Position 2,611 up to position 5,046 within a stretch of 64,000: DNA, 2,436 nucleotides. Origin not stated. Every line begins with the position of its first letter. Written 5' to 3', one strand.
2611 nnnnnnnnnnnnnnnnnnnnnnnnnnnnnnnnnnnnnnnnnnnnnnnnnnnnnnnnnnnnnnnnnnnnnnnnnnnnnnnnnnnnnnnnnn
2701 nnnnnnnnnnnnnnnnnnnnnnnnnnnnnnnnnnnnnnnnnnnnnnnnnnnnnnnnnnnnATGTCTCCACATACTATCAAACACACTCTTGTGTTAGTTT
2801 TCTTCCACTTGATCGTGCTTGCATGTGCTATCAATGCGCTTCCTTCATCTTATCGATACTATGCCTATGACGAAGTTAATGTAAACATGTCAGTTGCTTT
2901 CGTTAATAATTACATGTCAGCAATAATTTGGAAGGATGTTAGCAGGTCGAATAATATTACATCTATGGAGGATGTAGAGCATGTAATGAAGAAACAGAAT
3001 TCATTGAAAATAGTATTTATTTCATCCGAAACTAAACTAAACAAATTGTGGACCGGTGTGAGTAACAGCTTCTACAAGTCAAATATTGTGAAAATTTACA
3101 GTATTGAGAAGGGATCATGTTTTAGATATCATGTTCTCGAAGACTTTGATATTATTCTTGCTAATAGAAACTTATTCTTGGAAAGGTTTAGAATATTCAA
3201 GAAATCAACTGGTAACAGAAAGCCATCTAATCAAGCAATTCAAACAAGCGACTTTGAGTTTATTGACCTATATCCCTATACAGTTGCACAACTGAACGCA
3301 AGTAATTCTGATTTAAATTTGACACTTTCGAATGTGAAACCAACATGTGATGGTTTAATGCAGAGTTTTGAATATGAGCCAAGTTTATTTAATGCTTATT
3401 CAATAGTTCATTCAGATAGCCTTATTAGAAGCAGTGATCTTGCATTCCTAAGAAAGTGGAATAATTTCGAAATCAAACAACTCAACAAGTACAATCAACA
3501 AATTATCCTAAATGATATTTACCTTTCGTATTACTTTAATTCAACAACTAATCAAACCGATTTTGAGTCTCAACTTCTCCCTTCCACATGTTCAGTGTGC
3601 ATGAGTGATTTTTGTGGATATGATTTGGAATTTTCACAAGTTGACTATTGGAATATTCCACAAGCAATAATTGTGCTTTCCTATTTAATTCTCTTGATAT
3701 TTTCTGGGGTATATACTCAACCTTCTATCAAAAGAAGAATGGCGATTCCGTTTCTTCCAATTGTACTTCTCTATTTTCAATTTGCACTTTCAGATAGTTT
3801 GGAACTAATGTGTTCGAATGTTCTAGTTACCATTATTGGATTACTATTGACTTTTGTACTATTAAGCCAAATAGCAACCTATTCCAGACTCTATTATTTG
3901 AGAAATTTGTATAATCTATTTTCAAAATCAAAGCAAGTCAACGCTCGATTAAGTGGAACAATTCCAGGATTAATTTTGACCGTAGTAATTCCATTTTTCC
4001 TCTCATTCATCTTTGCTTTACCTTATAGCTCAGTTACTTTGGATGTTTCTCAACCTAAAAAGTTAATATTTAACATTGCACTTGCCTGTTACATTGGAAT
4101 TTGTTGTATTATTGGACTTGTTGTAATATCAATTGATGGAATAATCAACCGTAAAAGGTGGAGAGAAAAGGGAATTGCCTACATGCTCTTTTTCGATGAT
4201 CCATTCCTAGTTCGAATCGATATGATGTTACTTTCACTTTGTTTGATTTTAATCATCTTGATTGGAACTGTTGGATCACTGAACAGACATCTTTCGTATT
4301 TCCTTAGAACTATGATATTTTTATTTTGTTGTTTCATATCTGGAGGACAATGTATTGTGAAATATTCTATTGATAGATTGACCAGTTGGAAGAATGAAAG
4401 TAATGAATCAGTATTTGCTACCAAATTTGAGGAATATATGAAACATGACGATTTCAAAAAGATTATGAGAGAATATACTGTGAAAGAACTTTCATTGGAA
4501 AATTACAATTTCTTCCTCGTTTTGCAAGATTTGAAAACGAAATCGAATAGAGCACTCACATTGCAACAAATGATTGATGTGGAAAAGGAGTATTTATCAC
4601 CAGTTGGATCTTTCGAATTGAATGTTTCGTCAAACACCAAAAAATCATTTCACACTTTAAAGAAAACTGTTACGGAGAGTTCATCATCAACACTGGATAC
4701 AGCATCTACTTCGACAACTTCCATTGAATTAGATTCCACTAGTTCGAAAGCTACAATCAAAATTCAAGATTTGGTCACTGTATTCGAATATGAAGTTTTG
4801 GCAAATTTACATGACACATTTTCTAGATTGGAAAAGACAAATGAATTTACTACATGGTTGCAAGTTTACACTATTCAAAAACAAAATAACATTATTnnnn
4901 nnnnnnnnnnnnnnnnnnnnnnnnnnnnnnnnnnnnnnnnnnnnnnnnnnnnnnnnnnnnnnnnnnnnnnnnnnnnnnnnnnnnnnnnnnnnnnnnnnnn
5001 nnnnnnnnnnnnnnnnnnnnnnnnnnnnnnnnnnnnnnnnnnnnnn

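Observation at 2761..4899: Two paralogous 7TM receptors with a C-terminal RGS domain and large ectodomain in one window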

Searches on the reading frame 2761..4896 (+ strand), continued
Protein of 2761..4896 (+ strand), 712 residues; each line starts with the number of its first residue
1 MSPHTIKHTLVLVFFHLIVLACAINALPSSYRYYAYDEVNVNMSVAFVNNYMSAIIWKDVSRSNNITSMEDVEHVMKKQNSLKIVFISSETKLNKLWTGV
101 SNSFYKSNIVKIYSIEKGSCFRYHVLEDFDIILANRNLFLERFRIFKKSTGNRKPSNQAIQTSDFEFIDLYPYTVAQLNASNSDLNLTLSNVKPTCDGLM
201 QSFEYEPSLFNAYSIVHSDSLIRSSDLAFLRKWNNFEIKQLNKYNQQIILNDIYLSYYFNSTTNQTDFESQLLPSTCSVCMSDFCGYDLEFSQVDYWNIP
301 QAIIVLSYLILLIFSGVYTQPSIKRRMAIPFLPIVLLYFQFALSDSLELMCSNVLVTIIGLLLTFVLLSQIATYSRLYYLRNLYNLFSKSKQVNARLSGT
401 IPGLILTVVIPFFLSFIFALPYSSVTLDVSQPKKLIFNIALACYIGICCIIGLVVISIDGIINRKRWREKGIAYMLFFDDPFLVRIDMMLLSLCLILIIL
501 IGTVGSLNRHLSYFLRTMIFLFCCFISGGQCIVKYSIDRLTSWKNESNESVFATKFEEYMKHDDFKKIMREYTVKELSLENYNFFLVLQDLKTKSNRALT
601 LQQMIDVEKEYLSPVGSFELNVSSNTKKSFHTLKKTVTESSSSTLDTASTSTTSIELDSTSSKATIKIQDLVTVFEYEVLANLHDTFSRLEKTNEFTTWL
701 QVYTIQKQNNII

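Call 68: search_solved_structures(query=A4, max_evalue=10)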
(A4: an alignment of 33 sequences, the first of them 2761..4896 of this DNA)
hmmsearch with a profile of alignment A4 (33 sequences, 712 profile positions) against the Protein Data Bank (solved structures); distinct sequences matched with E-value up to 10: 36.
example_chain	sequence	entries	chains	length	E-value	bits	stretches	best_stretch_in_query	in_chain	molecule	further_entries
6am3_X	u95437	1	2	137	2.5e-08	36.2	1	567-645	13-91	Regulator of G-protein signaling 17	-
1zv4_X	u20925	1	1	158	3.6e-08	35.6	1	566-645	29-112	Regulator of G-protein signaling 17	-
4igu_A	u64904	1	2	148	1.3e-06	30.4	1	568-646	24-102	CG5036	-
2dlv_A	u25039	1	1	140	2.4e-06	29.6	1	569-680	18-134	Regulator of G-protein signaling 18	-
2ihb_B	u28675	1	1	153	2.8e-06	29.4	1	566-643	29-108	Regulator of G-protein signalling 10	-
2bv1_A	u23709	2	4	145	3e-06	29.3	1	566-650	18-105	REGULATOR OF G-PROTEIN SIGNALLING 1 | Regulator of G-protein signaling 1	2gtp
2jm5_A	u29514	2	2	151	4.2e-06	28.8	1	569-680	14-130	Regulator of G-protein signaling 18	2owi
2dlr_A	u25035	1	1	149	4.2e-06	28.8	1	567-643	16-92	Regulator of G-protein signaling 10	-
2i59_A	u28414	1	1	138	6.5e-06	28.2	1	567-643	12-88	Regulator of G-protein signaling 10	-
2crp_A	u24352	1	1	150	7.5e-06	28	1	566-647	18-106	Regulator of G-protein signaling 5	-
2v4z_B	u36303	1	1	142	1.1e-05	27.4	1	570-656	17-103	REGULATOR OF G-PROTEIN SIGNALING 2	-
4gou_A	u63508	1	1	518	1.7e-05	26.8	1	570-662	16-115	EhRGS-RhoGEF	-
1cmz_A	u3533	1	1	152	2e-05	26.6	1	568-650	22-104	PROTEIN (GAIP (G-ALPHA INTERACTING) PROTEIN)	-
5do9_B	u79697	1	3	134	4.8e-05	25.3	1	567-650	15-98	Regulator of G-protein signaling 8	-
2ode_B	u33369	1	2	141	5.4e-05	25.1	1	567-650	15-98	Regulator of G-protein signaling 8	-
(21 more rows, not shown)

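Call 77: search_protein_families(library=pfam, proteins=[P0041, P0048, P0044, P0036, P0047], max_evalue=0.1)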
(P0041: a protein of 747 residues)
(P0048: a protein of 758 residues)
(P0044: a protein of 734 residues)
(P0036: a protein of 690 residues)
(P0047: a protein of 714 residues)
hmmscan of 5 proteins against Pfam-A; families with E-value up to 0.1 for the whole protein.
P0041 (747 aa): 1 family
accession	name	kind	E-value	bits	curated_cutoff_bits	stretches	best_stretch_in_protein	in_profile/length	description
PF00615.24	RGS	-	1.4e-05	25.8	23.9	1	615-697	5-83/117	Regulator of G protein signaling domain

P0048 (758 aa): 1 family
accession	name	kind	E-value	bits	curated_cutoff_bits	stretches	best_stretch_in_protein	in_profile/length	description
PF09084.16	NMT1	-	0.00014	22.3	20.5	1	73-145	70-145/216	NMT1/THI5 like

P0044 (734 aa): 1 family
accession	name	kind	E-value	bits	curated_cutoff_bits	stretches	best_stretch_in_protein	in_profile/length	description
PF00615.24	RGS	-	0.0042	17.9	23.9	1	603-685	2-82/117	Regulator of G protein signaling domain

P0036 (690 aa): 1 family
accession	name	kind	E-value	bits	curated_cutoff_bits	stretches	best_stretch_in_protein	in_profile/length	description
PF00615.24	RGS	-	2.8e-09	37.8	23.9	1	561-656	6-100/117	Regulator of G protein signaling domain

P0047 (714 aa): 2 families
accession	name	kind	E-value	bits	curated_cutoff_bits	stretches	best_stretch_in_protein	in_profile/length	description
PF00615.24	RGS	-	0.0004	21.2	23.9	1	594-669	13-84/117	Regulator of G protein signaling domain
PF08844.15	DUF1815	-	0.039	14.5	25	0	278-299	20-41/101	Domain of unknown function (DUF1815)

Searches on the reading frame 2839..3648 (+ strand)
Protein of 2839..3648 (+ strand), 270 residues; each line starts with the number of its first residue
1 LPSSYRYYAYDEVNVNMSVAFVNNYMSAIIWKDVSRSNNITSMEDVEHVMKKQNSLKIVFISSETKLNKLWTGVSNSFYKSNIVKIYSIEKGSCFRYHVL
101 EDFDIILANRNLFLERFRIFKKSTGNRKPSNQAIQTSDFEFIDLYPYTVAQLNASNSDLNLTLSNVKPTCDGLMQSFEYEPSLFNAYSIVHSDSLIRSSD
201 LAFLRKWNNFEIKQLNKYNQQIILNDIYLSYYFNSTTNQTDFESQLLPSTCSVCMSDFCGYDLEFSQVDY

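Call 37: predict_structure(alignment_id=A3)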
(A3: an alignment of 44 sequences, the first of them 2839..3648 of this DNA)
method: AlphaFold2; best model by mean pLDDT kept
length: 270 residues; sequences in the alignment: 44
mean_pLDDT: 89.2   pTM: 0.87
mean pLDDT of the five models: 89.2, 87.6, 86.9, 85.9, 85.5
residues with pLDDT >= 90: 168; 70-90: 90; 50-70: 11; < 50: 1
segments of 3 or more residues with pLDDT < 50: none
pLDDT, mean of each block of 10 residues (from residue 1): 82 97 96 97 94 88 93 83 87 86 96 91 95 95 96 85 85 82 90 92 97 93 86 84 91 84 63
secondary structure, 60 per line:
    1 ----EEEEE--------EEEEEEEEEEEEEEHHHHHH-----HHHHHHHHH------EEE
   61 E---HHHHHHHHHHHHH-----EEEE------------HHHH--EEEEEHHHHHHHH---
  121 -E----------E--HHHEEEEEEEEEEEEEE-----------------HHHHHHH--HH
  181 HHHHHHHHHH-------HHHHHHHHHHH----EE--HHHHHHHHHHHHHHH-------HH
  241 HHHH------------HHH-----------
elements in order: E5-9 E18-31 H32-37 H43-51 E58-61 H65-77 E83-86 H99-102 E105-109 H110-117 E139-152 H170-176 H179-190 H198-208 H217-231 H239-244

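Call 40: fold_search(model_id=the predicted structure, library=pdb)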
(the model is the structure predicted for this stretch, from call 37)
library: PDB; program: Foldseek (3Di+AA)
matches with E <= 10: 519; with E <= 0.001: 12
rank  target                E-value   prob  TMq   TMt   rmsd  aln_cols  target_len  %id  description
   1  9fbu                  6.3e-05  1.00  0.26  0.16  12.5       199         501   12  X-ray structure of the iGluSnFR3 in complex with L-glutamate (released 2025-04-02)
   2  2ia4_B                1.2e-04  0.99  0.28  0.27  13.1       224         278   11  Crystal structure of Novel amino acid binding protein from Shigella flexneri (released 2007-08-21)
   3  2vha_A                1.6e-04  0.99  0.28  0.27  13.9       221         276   10  DEBP (released 2008-07-08)
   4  8ovo_A                2.2e-04  0.99  0.28  0.17  11.9       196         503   11  X-ray structure of the SF-iGluSnFR-S72A in complex with L-aspartate (released 2023-05-17)
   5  8ovp_A                2.5e-04  0.99  0.29  0.17  12.2       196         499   12  X-ray structure of the iAspSnFR in complex with L-aspartate (released 2023-05-17)
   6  8ovo_B                2.6e-04  0.99  0.28  0.17  11.8       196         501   11  X-ray structure of the SF-iGluSnFR-S72A in complex with L-aspartate (released 2023-05-17)
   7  8ovp_B                3.6e-04  0.99  0.27  0.16  11.6       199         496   11  X-ray structure of the iAspSnFR in complex with L-aspartate (released 2023-05-17)
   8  4wep_B                4.1e-04  0.99  0.30  0.29  14.3       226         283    8  Apo YehZ from Escerichia coli (released 2015-09-16)
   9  2ia4_A                4.1e-04  0.97  0.27  0.26  13.1       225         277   12  Crystal structure of Novel amino acid binding protein from Shigella flexneri (released 2007-08-21)
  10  8ovn                  4.4e-04  0.97  0.26  0.16  12.0       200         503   12  X-ray structure of the SF-iGluSnFR-S72A (released 2023-05-17)
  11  4wep_A                4.6e-04  0.99  0.28  0.27  13.8       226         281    8  Apo YehZ from Escerichia coli (released 2015-09-16)
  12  4nd9                  4.9e-04  1.00  0.28  0.27   7.8       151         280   10  The putative substrate binding domain of ABC-type transporter from Agrobacterium tumefaciens in open conformation (released 2013-12-11)
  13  3kn3_A                1.3e-03  0.90  0.26  0.29  12.0       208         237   10  Crystal Structure of LysR Substrate Binding Domain (25-263) of Putative Periplasmic Protein from Wolinella succinogene (released 2009-12-01)
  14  5ore                  1.3e-03  0.75  0.23  0.24  12.8       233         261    6  Structure of the periplasmic binding protein (PBP) OccJ from agrobacterium tumefaciens B6 (released 2017-12-20)
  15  9egh_A                1.8e-03  0.92  0.26  0.25  14.1       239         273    9  Crystal Structure of EgtUC binding domain mutant I243A bound to L-Ergothioneine from S. pneumoniae (released 2025-11-26)
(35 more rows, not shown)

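Call 66: search_protein_families(library=pfam, alignment_id=A3, max_evalue=1)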
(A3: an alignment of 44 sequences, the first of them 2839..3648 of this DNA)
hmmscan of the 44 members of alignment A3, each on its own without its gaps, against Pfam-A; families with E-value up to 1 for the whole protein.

A. member 1, window:2839-3648:+ (270 aa): 1 family
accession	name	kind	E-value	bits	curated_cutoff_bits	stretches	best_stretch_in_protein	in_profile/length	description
PF01120.23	Alpha_L_fucos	-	0.093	12.6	25.2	0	9-66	186-249/345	Alpha-L-fucosidase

B. families by the number of members that match (of 44 scanned): 25 families
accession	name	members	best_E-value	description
PF00615.24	RGS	26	2.1e-09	Regulator of G protein signaling domain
PF09084.16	NMT1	1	0.00014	NMT1/THI5 like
PF13493.11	DUF4118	1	0.0054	Domain of unknown function (DUF4118)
PF16218.11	Peptidase_C101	1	0.012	Peptidase family C101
PF03909.22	BSD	1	0.013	BSD domain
PF23813.1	AdfA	1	0.016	Anti-DarT factor A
PF03729.18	DUF308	1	0.027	Short repeat of unknown function (DUF308)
PF05301.17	Acetyltransf_16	1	0.036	GNAT acetyltransferase, Mec-17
PF01595.25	CNNM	1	0.038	Cyclin M transmembrane N-terminal domain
PF08844.15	DUF1815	1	0.039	Domain of unknown function (DUF1815)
PF20388.3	DUF6683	1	0.045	Family of unknown function (DUF6683)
PF13038.11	DUF3899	1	0.075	Domain of unknown function (DUF3899)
PF24631.1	DUF7628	1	0.085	Domain of unknown function (DUF7628)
PF01120.23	Alpha_L_fucos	1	0.093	Alpha-L-fucosidase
PF03642.18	MAP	1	0.17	MAP domain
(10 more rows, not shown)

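Call 78: search_protein_families(library=ncbifam, alignment_id=A3, max_evalue=0.1)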
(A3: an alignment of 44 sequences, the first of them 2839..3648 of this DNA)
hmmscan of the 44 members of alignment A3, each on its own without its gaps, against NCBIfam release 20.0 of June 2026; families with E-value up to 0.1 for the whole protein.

A. member 1, window:2839-3648:+ (270 aa): 0 families

B. families by the number of members that match (of 44 scanned): 5 families
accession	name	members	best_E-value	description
NF033872.1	SidA_fam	1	0.00059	T4SS effector SidA family protein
NF040783.1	DVU0150_fam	1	0.026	DVU0150 family protein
NF005076.0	PRK06501.1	1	0.034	beta-ketoacyl-ACP synthase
NF040499.1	Bdr_N_group1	1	0.059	Bdr family repetitive protein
NF005032.0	PRK06444.1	1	0.069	prephenate dehydrogenase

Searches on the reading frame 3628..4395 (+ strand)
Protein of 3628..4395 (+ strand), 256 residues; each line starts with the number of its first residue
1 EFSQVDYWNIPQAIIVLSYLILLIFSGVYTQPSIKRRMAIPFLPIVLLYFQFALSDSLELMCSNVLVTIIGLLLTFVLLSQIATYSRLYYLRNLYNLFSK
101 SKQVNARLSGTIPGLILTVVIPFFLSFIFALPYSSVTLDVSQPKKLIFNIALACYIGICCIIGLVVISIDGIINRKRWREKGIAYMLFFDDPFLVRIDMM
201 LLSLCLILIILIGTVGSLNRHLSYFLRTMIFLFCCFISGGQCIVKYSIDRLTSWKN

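Call 82: search_protein_families(library=pfam, proteins=[window:3628-4395:+], max_evalue=10)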
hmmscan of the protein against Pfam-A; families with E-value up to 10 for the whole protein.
window:3628-4395:+ (256 aa): 0 families

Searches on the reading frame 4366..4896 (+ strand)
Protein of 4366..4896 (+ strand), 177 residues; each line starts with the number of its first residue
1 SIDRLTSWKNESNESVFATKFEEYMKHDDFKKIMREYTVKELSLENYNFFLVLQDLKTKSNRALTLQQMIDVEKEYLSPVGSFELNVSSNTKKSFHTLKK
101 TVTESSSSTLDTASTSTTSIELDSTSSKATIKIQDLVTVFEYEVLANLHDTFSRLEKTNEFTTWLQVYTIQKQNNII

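Call 18: search_solved_structures(query=window:4366-4896:+, max_evalue=10, show_alignments=2)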
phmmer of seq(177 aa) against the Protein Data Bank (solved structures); distinct sequences matched with E-value up to 10: 23.
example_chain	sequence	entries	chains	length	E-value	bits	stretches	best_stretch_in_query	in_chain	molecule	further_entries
6am3_X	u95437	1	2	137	0.0008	22.9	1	17-93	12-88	Regulator of G-protein signaling 17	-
1zv4_X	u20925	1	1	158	0.001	22.5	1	17-93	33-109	Regulator of G-protein signaling 17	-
4igu_A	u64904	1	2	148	0.0013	22.2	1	18-115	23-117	CG5036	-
1cmz_A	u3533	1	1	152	0.0021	21.5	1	17-116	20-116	PROTEIN (GAIP (G-ALPHA INTERACTING) PROTEIN)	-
2ihb_B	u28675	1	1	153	0.0062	20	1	14-93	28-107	Regulator of G-protein signalling 10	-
2i59_A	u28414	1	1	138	0.0069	19.8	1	15-93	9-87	Regulator of G-protein signaling 10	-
2dlr_A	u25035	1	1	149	0.0088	19.5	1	16-93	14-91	Regulator of G-protein signaling 10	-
2es0_A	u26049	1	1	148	0.02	18.4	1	20-95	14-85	regulator of G-protein signalling 6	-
2a72_A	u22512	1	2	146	0.033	17.6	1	31-100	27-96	Regulator of G-protein signalling 7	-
2d9j_A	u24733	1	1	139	0.034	17.6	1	31-100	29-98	Regulator of G-protein signalling 7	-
5do9_B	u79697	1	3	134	0.14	15.6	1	16-119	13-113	Regulator of G-protein signaling 8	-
8f60_C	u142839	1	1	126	0.14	15.6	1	3-63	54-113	B- and T-lymphocyte attenuator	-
8f6l_C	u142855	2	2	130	0.15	15.5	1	3-63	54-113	B- and T-lymphocyte attenuator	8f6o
2ode_B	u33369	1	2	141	0.15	15.5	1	16-120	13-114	Regulator of G-protein signaling 8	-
2dlv_A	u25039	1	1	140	0.17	15.4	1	17-117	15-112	Regulator of G-protein signaling 18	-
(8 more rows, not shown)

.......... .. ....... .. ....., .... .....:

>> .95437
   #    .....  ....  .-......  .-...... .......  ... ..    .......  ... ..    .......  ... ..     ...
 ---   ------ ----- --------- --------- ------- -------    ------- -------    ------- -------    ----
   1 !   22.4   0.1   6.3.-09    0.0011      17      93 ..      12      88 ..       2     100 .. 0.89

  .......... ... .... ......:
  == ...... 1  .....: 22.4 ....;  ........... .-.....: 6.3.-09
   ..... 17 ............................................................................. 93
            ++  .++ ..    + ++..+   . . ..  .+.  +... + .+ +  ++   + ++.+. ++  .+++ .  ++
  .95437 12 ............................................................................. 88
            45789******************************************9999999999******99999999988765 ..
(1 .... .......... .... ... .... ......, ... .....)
